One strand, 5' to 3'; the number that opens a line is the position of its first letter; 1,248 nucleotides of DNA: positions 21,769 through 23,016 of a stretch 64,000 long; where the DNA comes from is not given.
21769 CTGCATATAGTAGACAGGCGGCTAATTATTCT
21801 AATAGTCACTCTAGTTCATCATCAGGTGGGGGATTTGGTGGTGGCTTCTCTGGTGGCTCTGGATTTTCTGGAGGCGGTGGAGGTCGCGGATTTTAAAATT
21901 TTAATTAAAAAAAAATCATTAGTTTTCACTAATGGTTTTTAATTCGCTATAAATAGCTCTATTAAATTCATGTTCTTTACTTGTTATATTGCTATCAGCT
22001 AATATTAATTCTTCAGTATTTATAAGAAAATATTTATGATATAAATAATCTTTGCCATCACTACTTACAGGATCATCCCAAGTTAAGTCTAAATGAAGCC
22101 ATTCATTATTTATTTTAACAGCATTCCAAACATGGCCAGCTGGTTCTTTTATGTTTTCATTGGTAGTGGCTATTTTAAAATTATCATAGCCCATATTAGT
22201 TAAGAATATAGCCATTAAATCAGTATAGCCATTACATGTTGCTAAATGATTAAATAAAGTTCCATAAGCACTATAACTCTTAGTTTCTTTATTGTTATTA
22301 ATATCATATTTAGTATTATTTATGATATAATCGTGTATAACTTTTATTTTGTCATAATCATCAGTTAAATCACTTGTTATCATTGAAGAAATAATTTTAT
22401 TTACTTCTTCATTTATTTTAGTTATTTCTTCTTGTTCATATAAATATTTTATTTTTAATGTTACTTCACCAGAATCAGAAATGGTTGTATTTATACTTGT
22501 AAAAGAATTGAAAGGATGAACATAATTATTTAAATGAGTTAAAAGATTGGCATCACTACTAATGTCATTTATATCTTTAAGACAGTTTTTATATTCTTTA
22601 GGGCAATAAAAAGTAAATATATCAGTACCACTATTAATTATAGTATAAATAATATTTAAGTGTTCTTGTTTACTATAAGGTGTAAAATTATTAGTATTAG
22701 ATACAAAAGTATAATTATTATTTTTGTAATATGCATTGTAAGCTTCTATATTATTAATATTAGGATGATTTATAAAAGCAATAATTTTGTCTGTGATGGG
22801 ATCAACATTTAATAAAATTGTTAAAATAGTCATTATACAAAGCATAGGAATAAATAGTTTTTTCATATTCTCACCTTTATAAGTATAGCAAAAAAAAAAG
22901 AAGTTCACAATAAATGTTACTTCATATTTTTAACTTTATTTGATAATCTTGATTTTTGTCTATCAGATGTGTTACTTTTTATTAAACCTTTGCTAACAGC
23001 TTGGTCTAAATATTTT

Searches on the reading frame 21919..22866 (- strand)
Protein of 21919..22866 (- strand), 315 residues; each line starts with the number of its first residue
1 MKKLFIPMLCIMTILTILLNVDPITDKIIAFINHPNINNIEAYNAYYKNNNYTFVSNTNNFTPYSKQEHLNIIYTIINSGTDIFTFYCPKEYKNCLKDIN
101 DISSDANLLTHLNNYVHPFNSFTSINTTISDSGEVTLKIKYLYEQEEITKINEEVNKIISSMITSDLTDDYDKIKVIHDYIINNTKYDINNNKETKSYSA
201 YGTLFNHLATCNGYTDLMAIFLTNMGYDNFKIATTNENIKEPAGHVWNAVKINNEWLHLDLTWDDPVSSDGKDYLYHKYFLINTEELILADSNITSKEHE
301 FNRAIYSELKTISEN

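Call 56: find_encoding_contigs(protein=window:21919-22866:-, flank=1500, max_places=10)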
Protein window:21919-22866:- (315 aa): 22 contigs read that carry it; 6 places shown.
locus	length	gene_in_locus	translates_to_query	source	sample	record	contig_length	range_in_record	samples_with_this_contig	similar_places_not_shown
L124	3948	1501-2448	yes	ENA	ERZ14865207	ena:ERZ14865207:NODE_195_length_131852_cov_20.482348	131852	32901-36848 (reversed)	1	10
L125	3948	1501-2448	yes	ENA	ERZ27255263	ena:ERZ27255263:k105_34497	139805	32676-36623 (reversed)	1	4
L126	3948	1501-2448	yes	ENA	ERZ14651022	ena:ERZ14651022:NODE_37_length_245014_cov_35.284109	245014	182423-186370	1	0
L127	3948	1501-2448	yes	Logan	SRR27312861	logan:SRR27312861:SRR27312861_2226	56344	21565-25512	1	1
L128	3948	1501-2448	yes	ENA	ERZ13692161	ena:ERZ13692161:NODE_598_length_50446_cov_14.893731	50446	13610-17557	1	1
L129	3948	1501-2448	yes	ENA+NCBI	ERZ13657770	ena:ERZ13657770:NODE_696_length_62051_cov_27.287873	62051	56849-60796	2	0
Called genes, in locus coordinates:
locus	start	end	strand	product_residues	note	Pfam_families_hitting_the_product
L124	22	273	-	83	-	-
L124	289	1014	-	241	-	-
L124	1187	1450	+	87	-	PF01649:Ribosomal_S20p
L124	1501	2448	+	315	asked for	PF01841:Transglut_core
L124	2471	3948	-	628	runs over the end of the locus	PF09972:DUF2207, PF20990:DUF2207_C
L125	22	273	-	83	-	-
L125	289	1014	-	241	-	-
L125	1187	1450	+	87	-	PF01649:Ribosomal_S20p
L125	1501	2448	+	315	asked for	PF01841:Transglut_core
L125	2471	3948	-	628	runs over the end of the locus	PF09972:DUF2207, PF20990:DUF2207_C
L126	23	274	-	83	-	-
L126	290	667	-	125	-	-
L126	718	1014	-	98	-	-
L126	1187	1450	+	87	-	PF01649:Ribosomal_S20p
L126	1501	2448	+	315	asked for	PF01841:Transglut_core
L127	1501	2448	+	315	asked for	PF01841:Transglut_core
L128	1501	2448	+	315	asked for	PF01841:Transglut_core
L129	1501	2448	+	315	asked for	PF01841:Transglut_core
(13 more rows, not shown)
